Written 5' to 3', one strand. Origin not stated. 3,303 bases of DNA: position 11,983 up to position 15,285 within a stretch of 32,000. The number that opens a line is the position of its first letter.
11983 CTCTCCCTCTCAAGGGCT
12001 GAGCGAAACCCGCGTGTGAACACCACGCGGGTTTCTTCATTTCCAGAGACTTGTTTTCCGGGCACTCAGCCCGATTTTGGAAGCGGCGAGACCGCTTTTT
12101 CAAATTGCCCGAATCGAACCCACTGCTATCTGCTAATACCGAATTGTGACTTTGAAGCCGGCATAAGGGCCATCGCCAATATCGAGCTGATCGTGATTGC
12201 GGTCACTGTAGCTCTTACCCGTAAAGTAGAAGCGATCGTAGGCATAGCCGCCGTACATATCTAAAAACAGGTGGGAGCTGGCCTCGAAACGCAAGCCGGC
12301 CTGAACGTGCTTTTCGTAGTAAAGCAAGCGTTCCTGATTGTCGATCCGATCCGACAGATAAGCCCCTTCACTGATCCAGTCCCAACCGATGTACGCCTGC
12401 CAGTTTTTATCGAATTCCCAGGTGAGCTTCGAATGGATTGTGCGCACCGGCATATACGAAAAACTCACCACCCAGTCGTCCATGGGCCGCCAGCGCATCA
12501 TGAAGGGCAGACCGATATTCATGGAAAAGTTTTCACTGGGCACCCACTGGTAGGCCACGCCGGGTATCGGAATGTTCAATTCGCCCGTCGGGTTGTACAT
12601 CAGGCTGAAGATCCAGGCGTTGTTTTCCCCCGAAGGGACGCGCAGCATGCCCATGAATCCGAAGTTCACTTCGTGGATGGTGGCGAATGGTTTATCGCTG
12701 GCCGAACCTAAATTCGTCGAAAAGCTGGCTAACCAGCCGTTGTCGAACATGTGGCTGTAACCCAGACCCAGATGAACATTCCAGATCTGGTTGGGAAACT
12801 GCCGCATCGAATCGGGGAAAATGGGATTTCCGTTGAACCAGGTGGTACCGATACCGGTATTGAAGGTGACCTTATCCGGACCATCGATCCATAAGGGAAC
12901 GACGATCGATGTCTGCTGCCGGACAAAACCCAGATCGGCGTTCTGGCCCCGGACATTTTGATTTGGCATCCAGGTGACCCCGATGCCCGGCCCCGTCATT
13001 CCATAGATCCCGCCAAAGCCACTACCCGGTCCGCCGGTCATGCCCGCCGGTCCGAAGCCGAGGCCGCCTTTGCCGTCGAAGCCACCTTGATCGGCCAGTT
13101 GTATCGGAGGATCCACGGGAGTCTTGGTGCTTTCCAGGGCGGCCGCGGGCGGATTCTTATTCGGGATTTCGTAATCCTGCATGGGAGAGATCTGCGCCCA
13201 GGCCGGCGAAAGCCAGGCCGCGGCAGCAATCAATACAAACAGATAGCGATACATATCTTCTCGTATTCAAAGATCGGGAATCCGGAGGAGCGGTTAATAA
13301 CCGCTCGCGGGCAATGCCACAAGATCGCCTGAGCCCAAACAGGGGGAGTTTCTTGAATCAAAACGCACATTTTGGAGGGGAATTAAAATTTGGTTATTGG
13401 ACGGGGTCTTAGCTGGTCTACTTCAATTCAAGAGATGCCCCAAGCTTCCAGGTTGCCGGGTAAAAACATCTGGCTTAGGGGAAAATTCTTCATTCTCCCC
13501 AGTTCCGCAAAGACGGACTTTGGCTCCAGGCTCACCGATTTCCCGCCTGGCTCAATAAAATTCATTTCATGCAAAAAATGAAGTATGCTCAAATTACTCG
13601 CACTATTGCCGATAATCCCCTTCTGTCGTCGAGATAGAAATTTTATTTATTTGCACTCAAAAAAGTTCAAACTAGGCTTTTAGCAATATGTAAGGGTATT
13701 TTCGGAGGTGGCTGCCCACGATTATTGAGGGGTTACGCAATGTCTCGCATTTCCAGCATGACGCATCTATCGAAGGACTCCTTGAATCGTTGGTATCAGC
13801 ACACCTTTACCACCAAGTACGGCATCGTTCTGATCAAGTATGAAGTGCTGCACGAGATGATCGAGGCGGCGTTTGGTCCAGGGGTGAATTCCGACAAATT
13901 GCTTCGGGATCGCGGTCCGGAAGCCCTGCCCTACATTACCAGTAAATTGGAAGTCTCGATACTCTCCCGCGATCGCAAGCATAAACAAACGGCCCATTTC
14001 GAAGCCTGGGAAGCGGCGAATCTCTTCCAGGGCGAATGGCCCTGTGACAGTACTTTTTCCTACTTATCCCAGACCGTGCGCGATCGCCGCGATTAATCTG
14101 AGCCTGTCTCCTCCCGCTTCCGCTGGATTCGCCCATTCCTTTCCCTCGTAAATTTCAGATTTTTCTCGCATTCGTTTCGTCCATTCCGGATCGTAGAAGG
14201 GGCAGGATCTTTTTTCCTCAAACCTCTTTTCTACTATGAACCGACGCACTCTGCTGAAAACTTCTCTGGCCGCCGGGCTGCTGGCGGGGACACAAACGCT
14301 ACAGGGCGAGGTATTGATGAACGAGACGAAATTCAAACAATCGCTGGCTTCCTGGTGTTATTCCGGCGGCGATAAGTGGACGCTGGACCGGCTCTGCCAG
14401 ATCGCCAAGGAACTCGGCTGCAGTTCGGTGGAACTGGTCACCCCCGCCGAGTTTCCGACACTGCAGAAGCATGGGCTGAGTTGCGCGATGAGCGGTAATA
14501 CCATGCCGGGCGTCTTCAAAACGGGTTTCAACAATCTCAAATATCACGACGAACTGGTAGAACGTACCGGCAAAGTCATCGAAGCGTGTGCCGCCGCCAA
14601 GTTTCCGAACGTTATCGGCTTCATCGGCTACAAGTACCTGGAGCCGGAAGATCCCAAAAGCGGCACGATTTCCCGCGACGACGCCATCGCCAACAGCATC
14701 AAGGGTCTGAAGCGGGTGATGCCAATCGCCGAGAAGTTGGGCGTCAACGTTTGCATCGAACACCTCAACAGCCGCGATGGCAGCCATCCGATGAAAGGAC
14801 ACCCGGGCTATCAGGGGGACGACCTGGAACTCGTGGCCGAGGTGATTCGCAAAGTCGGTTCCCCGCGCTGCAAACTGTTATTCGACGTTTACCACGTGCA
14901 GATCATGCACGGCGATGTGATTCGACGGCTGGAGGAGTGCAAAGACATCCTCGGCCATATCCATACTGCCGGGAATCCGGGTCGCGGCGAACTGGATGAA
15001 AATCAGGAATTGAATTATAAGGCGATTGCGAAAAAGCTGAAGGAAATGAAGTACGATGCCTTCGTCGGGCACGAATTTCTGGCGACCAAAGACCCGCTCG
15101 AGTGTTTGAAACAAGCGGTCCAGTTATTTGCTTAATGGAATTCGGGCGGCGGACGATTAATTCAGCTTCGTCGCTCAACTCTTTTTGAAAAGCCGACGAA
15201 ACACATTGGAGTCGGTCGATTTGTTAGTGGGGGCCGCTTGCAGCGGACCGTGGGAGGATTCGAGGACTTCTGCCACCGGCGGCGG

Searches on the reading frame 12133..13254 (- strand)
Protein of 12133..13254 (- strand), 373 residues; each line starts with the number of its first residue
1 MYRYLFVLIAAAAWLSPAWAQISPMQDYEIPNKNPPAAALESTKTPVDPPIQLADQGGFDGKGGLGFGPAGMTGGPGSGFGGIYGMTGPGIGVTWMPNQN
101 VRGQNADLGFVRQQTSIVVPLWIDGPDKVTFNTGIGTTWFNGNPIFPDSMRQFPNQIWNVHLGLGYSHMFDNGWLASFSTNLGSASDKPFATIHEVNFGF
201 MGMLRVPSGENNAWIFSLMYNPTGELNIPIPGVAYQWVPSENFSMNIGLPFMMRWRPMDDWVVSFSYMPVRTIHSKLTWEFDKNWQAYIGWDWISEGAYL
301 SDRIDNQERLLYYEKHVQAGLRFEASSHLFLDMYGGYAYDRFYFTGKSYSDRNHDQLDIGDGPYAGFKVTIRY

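Call 54: search_protein_families(library=pfam, proteins=[window:12133-13254:-], max_evalue=0.001)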
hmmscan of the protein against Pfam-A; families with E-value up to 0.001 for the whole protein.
window:12133-13254:- (373 aa): 1 family
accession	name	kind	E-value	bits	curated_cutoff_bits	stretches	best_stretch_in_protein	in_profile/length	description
PF19783.5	DUF6268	-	0.00069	19.1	22.8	0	152-344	77-249/279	Domain of unknown function (DUF6268)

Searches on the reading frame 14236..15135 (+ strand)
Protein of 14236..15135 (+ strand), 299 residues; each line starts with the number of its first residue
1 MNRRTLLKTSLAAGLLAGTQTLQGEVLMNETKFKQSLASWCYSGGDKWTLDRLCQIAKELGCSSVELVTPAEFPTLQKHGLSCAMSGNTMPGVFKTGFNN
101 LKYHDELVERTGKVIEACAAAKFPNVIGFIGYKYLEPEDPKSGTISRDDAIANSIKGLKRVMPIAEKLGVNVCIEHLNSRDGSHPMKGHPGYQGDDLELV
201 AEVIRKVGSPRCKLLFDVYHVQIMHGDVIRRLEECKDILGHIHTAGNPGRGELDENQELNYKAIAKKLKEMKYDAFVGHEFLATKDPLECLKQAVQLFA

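Call 54: search_protein_families(library=pfam, proteins=[window:14236-15135:+], max_evalue=0.001)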
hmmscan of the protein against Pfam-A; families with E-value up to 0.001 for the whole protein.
window:14236-15135:+ (299 aa): 1 family
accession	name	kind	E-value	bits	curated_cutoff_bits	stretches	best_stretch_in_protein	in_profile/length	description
PF01261.30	AP_endonuc_2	-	7.7e-24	85.2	31.1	1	57-285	4-233/249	Xylose isomerase-like TIM barrel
